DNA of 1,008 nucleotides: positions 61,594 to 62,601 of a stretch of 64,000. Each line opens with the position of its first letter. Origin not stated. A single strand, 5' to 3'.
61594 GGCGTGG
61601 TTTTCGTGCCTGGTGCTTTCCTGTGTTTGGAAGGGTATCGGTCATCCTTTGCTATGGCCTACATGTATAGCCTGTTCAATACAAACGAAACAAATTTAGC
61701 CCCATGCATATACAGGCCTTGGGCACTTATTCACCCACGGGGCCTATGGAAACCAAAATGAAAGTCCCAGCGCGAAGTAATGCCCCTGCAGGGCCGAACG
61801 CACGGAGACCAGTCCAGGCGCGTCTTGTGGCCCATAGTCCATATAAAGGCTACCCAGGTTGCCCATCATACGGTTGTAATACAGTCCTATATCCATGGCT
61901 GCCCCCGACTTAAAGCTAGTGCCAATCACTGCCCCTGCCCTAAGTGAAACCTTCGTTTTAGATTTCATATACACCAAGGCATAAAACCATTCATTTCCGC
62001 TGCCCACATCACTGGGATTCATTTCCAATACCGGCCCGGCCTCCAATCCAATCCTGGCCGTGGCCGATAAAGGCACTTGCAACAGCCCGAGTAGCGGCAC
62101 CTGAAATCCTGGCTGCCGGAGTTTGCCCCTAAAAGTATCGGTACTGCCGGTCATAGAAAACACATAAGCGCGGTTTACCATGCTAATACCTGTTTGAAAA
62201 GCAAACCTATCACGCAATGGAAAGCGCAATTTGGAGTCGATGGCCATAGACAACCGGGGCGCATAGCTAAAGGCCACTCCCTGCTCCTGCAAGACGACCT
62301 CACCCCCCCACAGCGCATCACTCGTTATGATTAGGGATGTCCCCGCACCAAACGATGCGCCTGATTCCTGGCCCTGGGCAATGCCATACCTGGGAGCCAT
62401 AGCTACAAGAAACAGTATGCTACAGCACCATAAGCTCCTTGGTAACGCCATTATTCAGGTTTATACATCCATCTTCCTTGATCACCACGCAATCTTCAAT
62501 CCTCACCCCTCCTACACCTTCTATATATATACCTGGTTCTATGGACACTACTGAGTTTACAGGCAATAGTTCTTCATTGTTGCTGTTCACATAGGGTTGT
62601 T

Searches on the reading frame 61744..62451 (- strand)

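Call 9: search_protein_families(library=pfam, proteins=[window:61744-62451:-], max_evalue=0.01)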
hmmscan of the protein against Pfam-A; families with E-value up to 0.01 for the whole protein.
window:61744-62451:- (235 aa): 1 family
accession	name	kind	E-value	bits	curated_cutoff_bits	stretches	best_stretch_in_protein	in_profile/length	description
PF13568.12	OMP_b-brl_2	-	5.4e-06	27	27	1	63-183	34-157/175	Outer membrane protein beta-barrel domain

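Call 16: search_protein_families(library=ncbifam, proteins=[window:61744-62451:-], max_evalue=0.01)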
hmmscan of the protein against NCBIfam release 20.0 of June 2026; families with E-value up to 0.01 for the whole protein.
window:61744-62451:- (235 aa): 0 families
